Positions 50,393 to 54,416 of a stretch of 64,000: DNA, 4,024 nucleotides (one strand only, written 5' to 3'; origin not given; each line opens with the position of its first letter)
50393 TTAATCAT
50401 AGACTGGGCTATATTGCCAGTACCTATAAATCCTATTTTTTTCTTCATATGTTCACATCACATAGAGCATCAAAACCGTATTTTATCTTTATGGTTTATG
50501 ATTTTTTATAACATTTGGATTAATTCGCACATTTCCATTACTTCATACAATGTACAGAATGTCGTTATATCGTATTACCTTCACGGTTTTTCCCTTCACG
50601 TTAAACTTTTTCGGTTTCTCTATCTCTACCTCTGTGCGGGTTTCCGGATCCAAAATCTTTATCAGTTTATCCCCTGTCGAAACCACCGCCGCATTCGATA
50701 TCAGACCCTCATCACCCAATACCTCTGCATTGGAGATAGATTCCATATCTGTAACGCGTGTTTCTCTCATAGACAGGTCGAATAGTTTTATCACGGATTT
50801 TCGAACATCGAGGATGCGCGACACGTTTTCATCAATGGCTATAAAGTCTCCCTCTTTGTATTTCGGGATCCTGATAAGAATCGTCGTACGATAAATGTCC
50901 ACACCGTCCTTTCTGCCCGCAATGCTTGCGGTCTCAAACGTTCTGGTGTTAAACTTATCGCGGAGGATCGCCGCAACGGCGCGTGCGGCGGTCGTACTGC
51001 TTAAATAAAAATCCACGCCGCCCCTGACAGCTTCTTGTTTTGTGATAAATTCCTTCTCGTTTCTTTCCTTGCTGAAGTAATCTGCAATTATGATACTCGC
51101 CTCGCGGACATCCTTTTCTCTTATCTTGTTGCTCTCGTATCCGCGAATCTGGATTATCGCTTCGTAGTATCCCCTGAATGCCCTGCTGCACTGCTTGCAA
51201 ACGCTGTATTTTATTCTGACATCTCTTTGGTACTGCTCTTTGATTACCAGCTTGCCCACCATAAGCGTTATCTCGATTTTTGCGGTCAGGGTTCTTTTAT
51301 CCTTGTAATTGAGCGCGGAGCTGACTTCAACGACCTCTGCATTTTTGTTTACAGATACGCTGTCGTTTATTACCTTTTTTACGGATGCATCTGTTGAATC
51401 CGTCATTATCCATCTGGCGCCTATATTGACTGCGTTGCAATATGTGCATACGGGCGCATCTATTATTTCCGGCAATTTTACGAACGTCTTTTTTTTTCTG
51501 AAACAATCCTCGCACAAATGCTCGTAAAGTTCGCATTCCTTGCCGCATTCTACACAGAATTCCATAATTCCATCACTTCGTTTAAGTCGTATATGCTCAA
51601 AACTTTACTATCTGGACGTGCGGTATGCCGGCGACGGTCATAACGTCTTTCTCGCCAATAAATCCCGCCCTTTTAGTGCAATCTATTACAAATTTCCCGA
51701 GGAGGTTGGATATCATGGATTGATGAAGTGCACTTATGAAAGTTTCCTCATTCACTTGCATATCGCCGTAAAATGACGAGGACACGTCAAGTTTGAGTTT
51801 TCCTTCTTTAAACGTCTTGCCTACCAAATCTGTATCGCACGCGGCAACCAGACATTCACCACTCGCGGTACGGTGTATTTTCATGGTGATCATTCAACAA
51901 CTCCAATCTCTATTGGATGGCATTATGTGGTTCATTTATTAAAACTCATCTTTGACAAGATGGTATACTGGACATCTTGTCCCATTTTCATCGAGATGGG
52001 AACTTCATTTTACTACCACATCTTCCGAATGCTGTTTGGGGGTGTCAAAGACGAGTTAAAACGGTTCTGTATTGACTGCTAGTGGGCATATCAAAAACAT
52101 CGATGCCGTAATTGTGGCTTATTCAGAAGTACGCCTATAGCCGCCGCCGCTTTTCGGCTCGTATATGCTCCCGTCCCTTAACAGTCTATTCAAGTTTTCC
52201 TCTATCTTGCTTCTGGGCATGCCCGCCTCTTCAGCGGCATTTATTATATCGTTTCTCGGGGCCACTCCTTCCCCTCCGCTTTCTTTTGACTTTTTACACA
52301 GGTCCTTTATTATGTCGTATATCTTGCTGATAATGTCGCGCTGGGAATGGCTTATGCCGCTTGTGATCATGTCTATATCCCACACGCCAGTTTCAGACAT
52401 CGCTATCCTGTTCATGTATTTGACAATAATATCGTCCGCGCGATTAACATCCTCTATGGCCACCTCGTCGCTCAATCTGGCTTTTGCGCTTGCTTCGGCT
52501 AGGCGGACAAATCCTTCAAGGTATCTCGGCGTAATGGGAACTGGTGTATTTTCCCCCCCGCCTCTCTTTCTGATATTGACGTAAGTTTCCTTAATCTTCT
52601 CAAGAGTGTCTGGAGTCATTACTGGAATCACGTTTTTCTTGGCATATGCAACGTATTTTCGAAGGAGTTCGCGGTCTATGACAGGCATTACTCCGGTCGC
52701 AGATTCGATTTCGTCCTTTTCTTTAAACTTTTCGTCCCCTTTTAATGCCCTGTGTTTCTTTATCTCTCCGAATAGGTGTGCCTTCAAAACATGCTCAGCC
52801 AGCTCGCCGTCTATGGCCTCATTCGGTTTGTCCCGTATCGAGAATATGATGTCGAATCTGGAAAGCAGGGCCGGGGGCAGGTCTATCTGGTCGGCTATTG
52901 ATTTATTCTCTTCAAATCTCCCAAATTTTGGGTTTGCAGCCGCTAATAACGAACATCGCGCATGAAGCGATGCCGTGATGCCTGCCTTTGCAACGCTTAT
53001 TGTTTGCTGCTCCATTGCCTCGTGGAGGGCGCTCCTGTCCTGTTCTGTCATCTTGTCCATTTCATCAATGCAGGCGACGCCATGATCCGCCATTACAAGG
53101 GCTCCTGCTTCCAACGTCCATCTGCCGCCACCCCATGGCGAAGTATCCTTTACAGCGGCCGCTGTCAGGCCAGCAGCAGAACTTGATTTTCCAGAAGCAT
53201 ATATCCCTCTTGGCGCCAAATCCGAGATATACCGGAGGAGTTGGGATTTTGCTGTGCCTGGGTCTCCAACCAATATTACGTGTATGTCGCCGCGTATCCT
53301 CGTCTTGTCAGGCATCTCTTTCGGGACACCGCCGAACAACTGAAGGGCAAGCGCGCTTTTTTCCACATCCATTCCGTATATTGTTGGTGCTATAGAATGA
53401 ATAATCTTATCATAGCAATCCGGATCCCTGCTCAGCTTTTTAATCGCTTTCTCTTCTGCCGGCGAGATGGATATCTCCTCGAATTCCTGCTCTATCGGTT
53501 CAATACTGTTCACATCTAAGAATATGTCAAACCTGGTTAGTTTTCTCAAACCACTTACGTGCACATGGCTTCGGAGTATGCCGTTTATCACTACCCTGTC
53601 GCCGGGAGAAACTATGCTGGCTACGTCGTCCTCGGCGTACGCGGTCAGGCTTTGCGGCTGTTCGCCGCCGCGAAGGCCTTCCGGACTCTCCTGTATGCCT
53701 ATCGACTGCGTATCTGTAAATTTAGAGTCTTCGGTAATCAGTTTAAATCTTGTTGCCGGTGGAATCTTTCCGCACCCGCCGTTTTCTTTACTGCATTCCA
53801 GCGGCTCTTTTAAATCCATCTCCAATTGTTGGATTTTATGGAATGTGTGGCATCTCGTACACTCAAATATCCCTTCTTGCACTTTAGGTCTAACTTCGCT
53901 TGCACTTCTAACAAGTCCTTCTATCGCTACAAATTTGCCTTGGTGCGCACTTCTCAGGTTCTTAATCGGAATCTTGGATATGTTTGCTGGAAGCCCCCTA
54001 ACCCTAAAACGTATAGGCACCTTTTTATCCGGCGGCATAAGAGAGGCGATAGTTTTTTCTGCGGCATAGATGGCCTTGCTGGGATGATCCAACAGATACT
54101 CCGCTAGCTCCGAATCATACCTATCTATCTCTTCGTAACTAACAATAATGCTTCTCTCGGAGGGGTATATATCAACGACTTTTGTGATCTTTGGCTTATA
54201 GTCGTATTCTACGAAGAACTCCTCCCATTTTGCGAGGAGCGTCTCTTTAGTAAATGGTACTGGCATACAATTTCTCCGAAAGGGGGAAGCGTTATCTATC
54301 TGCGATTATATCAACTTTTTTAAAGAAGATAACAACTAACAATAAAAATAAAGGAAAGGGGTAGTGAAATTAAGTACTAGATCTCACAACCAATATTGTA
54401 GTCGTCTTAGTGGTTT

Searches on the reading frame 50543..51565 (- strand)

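Call 56: search_protein_families(library=pfam, proteins=[window:50543-51565:-], max_evalue=0.00001)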
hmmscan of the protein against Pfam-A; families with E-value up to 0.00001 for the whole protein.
window:50543-51565:- (340 aa): 1 family
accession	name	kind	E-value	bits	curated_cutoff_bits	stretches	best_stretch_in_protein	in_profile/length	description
PF04981.18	NMD3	-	1.4e-43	149.6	24.9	1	4-233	1-243/243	NMD3 family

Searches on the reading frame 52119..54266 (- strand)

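Call 15: search_protein_families(library=pfam, proteins=[window:52119-54266:-], max_evalue=0.00001)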
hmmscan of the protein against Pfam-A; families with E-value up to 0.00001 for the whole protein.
window:52119-54266:- (715 aa): 5 families
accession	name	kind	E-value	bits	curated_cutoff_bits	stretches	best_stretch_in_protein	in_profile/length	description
PF00493.29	MCM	-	2.2e-98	328.3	23.3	1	272-497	2-224/224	MCM P-loop domain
PF17207.9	MCM_OB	-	8e-30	103.6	24.8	1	101-233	2-124/126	MCM OB domain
PF17855.7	MCM_lid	-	1.6e-23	83.4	27.4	1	533-616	1-85/87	MCM AAA-lid domain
PF01078.27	Mg_chelatase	-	2.3e-10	40.7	20.3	1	379-452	92-165/207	Magnesium chelatase, subunit ChlI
PF07728.20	AAA_5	-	1.3e-07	32.1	22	1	329-451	1-126/139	AAA domain (dynein-related subfamily)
